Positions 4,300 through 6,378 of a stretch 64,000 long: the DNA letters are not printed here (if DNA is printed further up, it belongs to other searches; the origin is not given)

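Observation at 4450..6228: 592-aa amino-acid-kinase-fold protein with large insertions and a novel N-terminal domain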

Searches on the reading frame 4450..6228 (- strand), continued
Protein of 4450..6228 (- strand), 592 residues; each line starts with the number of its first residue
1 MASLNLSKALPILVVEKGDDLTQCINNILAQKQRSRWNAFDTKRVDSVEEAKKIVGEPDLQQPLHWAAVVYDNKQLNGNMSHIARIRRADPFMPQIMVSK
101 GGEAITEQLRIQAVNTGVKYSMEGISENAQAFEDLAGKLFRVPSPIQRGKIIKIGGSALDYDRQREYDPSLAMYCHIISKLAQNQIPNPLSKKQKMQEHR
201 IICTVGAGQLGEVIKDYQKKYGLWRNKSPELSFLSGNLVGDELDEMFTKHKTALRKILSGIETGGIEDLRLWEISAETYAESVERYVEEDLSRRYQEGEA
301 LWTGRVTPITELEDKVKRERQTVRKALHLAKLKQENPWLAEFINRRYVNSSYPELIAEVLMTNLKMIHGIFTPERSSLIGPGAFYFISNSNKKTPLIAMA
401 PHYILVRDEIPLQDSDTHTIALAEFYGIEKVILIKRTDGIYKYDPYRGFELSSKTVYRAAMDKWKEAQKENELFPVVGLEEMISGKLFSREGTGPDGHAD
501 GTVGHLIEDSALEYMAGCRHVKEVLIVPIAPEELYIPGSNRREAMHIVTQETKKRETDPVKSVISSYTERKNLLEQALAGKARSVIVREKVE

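Call 24: search_protein_families(library=pfam, proteins=[L004:7551-7934:+, L005:7569-7952:+, L004:6939-7532:+, L004:5627-6559:-, L005:6522-7439:-, L007:6677-7603:-, L001:7609-7923:+, L002:7253-7909:+], max_evalue=0.01)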
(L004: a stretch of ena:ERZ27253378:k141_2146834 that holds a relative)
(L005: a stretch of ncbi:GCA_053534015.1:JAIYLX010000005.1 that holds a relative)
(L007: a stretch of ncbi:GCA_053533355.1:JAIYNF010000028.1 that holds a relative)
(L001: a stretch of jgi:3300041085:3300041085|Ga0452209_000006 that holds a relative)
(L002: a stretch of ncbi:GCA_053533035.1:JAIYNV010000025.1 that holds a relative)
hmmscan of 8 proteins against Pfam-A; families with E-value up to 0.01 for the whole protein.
L004:7551-7934:+ (127 aa): 1 family
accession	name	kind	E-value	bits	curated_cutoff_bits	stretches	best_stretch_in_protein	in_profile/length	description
PF00072.30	Response_reg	-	1.9e-05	25.2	30.2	1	5-62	1-55/111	Response regulator receiver domain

L005:7569-7952:+ (127 aa): 1 family
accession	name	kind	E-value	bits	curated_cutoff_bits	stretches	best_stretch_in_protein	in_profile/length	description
PF00072.30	Response_reg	-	1.7e-10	41.5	30.2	1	5-113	1-106/111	Response regulator receiver domain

L004:6939-7532:+ (197 aa): 0 families

L004:5627-6559:- (310 aa): 2 families
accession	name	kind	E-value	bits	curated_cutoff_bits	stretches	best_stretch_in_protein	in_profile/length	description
PF04014.23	MazE_antitoxin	-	9.1e-08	32.4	24.7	1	14-46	7-40/48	Antidote-toxin recognition MazE, bacterial antitoxin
PF01895.24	PhoU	-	0.0011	19.7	23.5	0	135-187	2-55/89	PhoU domain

L005:6522-7439:- (305 aa): 2 families
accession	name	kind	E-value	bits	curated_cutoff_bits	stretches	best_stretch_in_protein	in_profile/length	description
PF04014.23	MazE_antitoxin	-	4.9e-05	23.6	24.7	1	11-44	6-40/48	Antidote-toxin recognition MazE, bacterial antitoxin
PF01895.24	PhoU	-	0.00046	20.9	23.5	1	138-206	7-81/89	PhoU domain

L007:6677-7603:- (308 aa): 1 family
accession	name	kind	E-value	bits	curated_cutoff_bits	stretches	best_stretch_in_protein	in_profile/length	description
PF04014.23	MazE_antitoxin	-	6.1e-07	29.7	24.7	1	14-48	7-42/48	Antidote-toxin recognition MazE, bacterial antitoxin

L001:7609-7923:+ (104 aa): 0 families

L002:7253-7909:+ (218 aa): 0 families

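Call 25: predict_structure(alignment_id=A1)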
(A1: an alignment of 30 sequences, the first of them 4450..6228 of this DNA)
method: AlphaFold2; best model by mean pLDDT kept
length: 592 residues; sequences in the alignment: 30
mean_pLDDT: 82.4   pTM: 0.79
mean pLDDT of the five models: 82.4, 81.7, 80.4, 80.4, 78.8
residues with pLDDT >= 90: 323; 70-90: 131; 50-70: 90; < 50: 48
segments of 3 or more residues with pLDDT < 50: 226-239, 260-262, 264-279, 299-306
pLDDT, mean of each block of 10 residues (from residue 1): 90 96 96 95 97 77 84 95 93 94 89 93 86 93 87 94 87 95 69 62 93 86 56 44 56 53 41 43 63 61 48 68 71 73 78 91 95 91 67 89 94 93 95 96 92 62 93 96 90 87 86 95 97 90 93 90 92 96 93 53
secondary structure, 60 per line:
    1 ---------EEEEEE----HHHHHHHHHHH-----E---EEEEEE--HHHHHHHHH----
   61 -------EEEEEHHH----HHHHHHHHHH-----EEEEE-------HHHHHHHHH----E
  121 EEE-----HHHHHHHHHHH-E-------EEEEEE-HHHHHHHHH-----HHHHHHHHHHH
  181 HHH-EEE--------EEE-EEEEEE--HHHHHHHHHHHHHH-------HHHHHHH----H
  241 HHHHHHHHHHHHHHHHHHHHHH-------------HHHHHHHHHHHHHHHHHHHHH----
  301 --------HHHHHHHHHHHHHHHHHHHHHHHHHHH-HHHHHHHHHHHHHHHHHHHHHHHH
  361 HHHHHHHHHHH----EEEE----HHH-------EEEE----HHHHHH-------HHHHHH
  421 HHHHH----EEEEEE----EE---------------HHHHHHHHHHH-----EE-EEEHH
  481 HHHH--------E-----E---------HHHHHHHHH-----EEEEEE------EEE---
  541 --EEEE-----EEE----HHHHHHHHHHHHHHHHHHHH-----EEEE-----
elements in order: E10-15 H20-30 E40-45 H48-56 E68-72 H80-89 E95-99 H107-115 E120-123 H129-139 E149-154 H156-164 H170-183 E185-187 E196-198 E200-205 H208-221 H229-235 H240-262 H276-296 H309-335 H337-371 E376-379 E394-397 H402-407 H415-425 E430-435 H457-467 E476-478 H479-484 H509-517 E523-528 E535-537 E543-546 E552-554 H559-578 E584-587
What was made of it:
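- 5803..6207 (-): N-terminal pseudo-receiver (CheY-like, (beta-alpha)5) domain, aa 8-142. At the CheY positions D12/D13/D57/T87/K109 it carries E/K/D72/G/none. H129-139 with pLDDT about 90 (call 25).
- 5185..5562 (-): Lineage-specific helical insertion of about 126 aa (aa 223-348) in the loop between helices alphaB and alphaC of the AAK N-lobe. 35% of its residues are charged. Low-confidence helices, pLDDT 41-73 (call 25).
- On Amino acid kinase superfamily (Pfam PF00696): AF2 model with pLDDT 82.4 (call 25).
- The AF2 model has pLDDT 82.4 and pTM 0.79 (call 25).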

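Call 28: fold_search(model_id=the predicted structure, library=pdb)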
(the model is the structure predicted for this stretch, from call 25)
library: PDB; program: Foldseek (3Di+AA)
matches with E <= 10: 933; with E <= 0.001: 18
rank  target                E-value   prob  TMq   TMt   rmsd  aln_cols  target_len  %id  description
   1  4kfc_B                5.5e-05  1.00  0.18  0.43   4.2       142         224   14  Crystal structure of a hyperactive mutant of response regulator KdpE complexed to its promoter DNA (released 2014-02-19)
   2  4kfc_A                2.8e-04  1.00  0.17  0.42   5.3       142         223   17  Crystal structure of a hyperactive mutant of response regulator KdpE complexed to its promoter DNA (released 2014-02-19)
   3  7pv7_A                3.3e-04  1.00  0.18  0.20  10.4       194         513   15  Crystal structure of dimeric Porphyromonas gingivalis PorX, a type 9 secretion system response regulator. (released 2022-12-14)
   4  7pva_D                3.3e-04  1.00  0.18  0.21  12.9       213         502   15  1.9 Angstrom crystal structure of dimeric PorX, co-crystallized in the presence of zinc (released 2022-12-14)
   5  4kny_A                4.3e-04  1.00  0.17  0.42   3.8       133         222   16  Crystal structure of the response regulator KdpE complexed to DNA in an active-like conformation (released 2014-02-19)
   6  4kny_B                4.8e-04  1.00  0.17  0.40   3.9       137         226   16  Crystal structure of the response regulator KdpE complexed to DNA in an active-like conformation (released 2014-02-19)
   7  7pvk_A                4.8e-04  1.00  0.17  0.19  12.9       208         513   14  X-ray structure of dimeric PorX (T272A mutant), in complex with pGpG. (released 2022-12-14)
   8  1zh2_A                6.4e-04  1.00  0.16  0.68   3.8       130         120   17  Crystal Structure Of The Calcium-Bound Receiver Domain Of Kdp Potassium Transport System Response Regulator KdpE (released 2005-12-13)
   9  1zh2_B                6.7e-04  1.00  0.16  0.67   4.0       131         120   18  Crystal Structure Of The Calcium-Bound Receiver Domain Of Kdp Potassium Transport System Response Regulator KdpE (released 2005-12-13)
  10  7pva_B                6.7e-04  1.00  0.18  0.20   9.0       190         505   16  1.9 Angstrom crystal structure of dimeric PorX, co-crystallized in the presence of zinc (released 2022-12-14)
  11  5m7p_A                6.7e-04  0.99  0.17  0.23  21.9       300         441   13  Crystal structure of NtrX from Brucella abortus in complex with ADP processed with the CrystalDirect automated mountin (released 2017-01-25)
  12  3c1m_A                7.1e-04  1.00  0.25  0.31  15.8       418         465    9  Cyrstal Structure of threonine-sensitive aspartokinase from Methanococcus jannaschii with MgAMP-PNP and L-aspartate (released 2008-03-25)
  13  3c1n_B                7.1e-04  1.00  0.26  0.32  14.8       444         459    7  Crystal Structure of Allosteric Inhibition Threonine-sensitive Aspartokinase from Methanococcus jannaschii with L-thre (released 2008-03-25)
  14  8ted_A                7.5e-04  0.84  0.16  0.18  29.7       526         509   11  PorX primitive orthorhombic crystal form (released 2024-04-17)
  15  3mm4                  7.9e-04  1.00  0.18  0.62   5.0       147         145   17  Crystal structure of the receiver domain of the histidine kinase CKI1 from Arabidopsis thaliana (released 2011-04-13)
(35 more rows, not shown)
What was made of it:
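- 5803..6207 (-): Foldseek matches KdpE, ArlR and CheY-like receivers at TMt 0.65-0.70 (call 28).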

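Call 29: search_protein_representatives(alignment_id=A1)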
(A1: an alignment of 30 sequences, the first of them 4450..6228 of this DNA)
Query: 30 sequences, 453 profile positions. Proteins with E-value up to 0.001 (for the whole library): 154; up to 1e-10: 125; up to 1e-30: 67. The best 150 are listed.
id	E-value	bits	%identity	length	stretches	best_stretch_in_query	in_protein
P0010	5.9e-188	641.5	-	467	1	5-449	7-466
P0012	1.2e-180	617.4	-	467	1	1-450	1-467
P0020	2.7e-175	599.8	-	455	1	1-449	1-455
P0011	5.5e-173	592.2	-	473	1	4-450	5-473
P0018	7.0e-173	591.8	-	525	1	6-451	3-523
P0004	6.5e-172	588.6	-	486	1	1-452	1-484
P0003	3.8e-171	586.1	-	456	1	1-450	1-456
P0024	5.5e-171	585.6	-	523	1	1-449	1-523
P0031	6.0e-168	575.6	-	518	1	6-450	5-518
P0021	8.2e-168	575.1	-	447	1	11-450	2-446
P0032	1.9e-167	573.9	-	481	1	8-450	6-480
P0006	2.2e-163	560.5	-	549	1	1-449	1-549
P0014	2.8e-163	560.2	-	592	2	97-449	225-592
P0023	2.3e-162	557.2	-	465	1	8-450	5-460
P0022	3.4e-159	546.7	-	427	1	51-450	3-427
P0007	3.7e-159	546.6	-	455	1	1-450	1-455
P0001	3.3e-157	540.2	-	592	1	1-451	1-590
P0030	2.1e-156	537.5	-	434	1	37-449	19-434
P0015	2.1e-152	524.3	-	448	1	2-450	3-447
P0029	3.2e-149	513.8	-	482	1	6-449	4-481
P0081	2.4e-28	115.4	-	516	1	140-396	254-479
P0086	8.1e-23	97.2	-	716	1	127-396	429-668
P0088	1.0e-21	93.5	-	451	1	136-409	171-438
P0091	5.5e-21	91.1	-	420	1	137-396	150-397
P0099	3.7e-18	81.8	-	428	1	139-396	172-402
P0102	1.2e-16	76.9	-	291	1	141-398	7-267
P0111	1.6e-15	73.2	-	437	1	118-402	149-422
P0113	5.3e-15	71.4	-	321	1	140-409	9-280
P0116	1.2e-14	70.2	-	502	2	137-390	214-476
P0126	4.3e-13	65.1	-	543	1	121-394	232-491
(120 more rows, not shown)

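Call 31: search_protein_families(library=pfam, proteins=[P0081, P0086, P0088, P0091, P0099, P0111, P0116, P0126, P0102, P0113], max_evalue=0.01)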
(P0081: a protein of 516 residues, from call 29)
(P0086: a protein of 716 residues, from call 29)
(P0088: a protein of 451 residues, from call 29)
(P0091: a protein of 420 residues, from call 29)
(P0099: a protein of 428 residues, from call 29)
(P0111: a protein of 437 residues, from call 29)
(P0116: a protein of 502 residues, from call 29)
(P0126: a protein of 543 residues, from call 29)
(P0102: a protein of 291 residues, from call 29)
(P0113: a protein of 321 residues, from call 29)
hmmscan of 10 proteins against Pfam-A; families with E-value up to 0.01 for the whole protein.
P0081 (516 aa): 1 family
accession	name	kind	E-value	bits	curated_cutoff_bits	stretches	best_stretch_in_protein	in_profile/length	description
PF00696.33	AA_kinase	-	8e-10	39.3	24.9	1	257-440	3-203/234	Amino acid kinase family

P0086 (716 aa): 8 families
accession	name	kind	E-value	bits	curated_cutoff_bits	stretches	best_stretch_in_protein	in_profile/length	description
PF00696.33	AA_kinase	-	9.9e-12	45.5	24.9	1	445-602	3-183/234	Amino acid kinase family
PF14559.12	TPR_19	-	3.8e-08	34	25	1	213-254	3-44/68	Tetratricopeptide repeat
PF13428.12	TPR_14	-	5.4e-05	23.9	23.5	1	204-244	4-44/44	Tetratricopeptide repeat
PF07719.23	TPR_2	-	0.00047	20.5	27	0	202-233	2-33/34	Tetratricopeptide repeat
PF00515.34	TPR_1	-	0.00068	19.8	27.8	0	178-197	11-30/34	Tetratricopeptide repeat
PF13431.12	TPR_17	-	0.003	18.2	24.4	0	231-256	9-34/34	Tetratricopeptide repeat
PF13432.12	TPR_16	-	0.0039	18.1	32.7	0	213-257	9-52/65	Tetratricopeptide repeat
PF13424.12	TPR_12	-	0.0048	17.5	30.1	0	206-255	8-65/77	Tetratricopeptide repeat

P0088 (451 aa): 1 family
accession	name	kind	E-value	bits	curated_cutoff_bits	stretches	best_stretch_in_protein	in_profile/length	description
PF00696.33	AA_kinase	-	3.7e-10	40.4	24.9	1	177-339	2-186/234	Amino acid kinase family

P0091 (420 aa): 1 family
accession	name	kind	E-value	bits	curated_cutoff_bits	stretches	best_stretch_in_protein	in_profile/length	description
PF00696.33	AA_kinase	-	4.6e-07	30.3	24.9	1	157-317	4-187/234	Amino acid kinase family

P0099 (428 aa): 1 family
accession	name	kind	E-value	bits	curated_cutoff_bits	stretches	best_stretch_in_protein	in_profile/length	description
PF00696.33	AA_kinase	-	7.3e-13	49.2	24.9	1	177-341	4-193/234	Amino acid kinase family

P0111 (437 aa): 1 family
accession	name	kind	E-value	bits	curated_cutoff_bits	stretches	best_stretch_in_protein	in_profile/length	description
PF00696.33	AA_kinase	-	1.8e-12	47.9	24.9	1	173-347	2-186/234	Amino acid kinase family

P0116 (502 aa): 1 family
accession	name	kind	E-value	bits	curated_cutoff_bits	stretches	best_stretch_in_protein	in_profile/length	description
PF00696.33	AA_kinase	-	5.1e-15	56.3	24.9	2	218-399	1-194/234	Amino acid kinase family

P0126 (543 aa): 2 families
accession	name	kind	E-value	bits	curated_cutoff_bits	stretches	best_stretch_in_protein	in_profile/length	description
PF00696.33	AA_kinase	-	1e-05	25.8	24.9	0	254-348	3-84/234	Amino acid kinase family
PF00072.30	Response_reg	-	2.9e-05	24.7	30.2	1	58-140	1-80/111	Response regulator receiver domain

P0102 (291 aa): 1 family
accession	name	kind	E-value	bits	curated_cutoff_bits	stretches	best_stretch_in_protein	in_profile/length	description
PF00696.33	AA_kinase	-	1.2e-06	28.9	24.9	1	11-182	5-196/234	Amino acid kinase family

P0113 (321 aa): 1 family
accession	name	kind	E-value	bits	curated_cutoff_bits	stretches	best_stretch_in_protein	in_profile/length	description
PF00696.33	AA_kinase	-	7.4e-09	36.1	24.9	1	10-86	1-70/234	Amino acid kinase family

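Call 34: find_related_loci(query=A1, collection=genome_contigs, flank=6000)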
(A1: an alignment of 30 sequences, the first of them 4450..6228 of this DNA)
Query A1 (592 aa) in genome_contigs; peptide patterns used: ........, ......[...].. (x = any residue, [..] = any of these).
50 stretches matched a pattern; 5 encode a relative of the query (tblastn E <= 1e-3); 5 distinct loci.
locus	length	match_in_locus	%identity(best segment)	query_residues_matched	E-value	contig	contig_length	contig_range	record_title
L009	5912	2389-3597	45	63-589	1e-58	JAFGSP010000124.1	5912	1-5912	MAG: Candidatus Woesearchaeota archaeon isolate Zod_Metabat.908 k87_8504895, whole genome shotgun sequence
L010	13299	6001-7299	44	21-589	1e-55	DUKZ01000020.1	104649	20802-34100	MAG TPA_asm: Candidatus Woesearchaeota archaeon isolate UBA9989 contig_24535, whole genome shotgun sequence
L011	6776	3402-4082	45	359-588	5e-47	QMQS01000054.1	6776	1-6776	MAG: Candidatus Woesearchaeota archaeon isolate B29_G15 B29_Guay15_scaffold_04228, whole genome shotgun sequence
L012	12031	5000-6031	39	83-551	1e-30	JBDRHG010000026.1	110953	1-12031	MAG: archaeon isolate MEGAHIT-group-1.497 k141_4399754, whole genome shotgun sequence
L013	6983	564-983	37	414-558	4e-24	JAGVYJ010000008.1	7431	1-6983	Candidatus Woesearchaeota archaeon isolate RIFCSPHIGHO2_01_FULL_49_8 rifcsphigho2_01_scaffold_36800, whole genome shotgu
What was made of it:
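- The family is rare and patchy: 154 clusters among 1.84 billion representatives, and 5 loci in 185,579 species genomes by pattern search (calls 29, 34).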
